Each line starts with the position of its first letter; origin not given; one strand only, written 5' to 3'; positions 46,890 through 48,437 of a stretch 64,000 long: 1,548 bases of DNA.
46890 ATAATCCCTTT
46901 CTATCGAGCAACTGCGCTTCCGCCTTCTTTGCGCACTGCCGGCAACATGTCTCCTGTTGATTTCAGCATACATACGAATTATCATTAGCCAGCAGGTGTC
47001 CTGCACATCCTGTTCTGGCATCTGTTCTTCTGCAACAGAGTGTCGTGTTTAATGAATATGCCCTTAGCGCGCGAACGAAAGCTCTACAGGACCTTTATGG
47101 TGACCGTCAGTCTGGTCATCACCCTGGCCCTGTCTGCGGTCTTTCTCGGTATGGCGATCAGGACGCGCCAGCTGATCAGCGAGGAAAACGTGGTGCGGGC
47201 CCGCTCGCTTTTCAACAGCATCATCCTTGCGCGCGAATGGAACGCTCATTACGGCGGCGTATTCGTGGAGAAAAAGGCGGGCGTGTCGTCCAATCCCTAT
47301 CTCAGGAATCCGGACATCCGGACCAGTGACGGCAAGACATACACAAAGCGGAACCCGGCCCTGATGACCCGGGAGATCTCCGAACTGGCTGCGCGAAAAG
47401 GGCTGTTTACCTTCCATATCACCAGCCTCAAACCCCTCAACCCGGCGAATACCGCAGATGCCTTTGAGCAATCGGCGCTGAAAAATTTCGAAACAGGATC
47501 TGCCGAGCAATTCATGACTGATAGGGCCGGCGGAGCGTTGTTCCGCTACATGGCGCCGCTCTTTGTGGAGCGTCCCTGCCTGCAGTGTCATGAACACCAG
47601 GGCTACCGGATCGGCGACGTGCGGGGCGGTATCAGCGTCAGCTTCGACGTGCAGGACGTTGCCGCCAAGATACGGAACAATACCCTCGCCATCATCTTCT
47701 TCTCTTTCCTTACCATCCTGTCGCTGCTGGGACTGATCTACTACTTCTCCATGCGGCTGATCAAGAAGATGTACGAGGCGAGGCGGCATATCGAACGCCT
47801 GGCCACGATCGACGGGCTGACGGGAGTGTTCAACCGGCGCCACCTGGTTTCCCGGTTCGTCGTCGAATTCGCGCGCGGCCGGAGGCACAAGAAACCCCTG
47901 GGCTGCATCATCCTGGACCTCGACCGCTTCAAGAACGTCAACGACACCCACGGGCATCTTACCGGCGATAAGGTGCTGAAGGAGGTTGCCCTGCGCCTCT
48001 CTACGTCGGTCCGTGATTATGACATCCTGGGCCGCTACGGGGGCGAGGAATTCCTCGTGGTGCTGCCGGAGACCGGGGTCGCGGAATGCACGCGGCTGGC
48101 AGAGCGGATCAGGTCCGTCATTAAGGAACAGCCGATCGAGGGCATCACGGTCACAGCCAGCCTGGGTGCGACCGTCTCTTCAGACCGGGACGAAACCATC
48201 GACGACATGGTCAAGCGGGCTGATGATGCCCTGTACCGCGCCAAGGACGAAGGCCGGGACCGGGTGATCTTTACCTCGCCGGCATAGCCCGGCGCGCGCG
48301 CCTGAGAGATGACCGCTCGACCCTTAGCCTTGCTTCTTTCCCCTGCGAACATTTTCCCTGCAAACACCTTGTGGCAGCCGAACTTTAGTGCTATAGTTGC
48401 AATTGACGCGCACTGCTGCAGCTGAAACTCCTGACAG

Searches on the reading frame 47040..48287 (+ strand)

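Call 25: search_protein_families(library=pfam, proteins=[window:47040-48287:+], max_evalue=0.00001)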
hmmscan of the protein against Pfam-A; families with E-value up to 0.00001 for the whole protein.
window:47040-48287:+ (415 aa): 2 families
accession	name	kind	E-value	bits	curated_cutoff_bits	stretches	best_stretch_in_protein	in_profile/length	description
PF00990.26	GGDEF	-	7.2e-45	153.1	23.8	1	255-408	1-161/161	Diguanylate cyclase, GGDEF domain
PF11845.13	Tll0287-like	-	1.9e-21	77.4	24.1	1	82-201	34-142/144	Tll0287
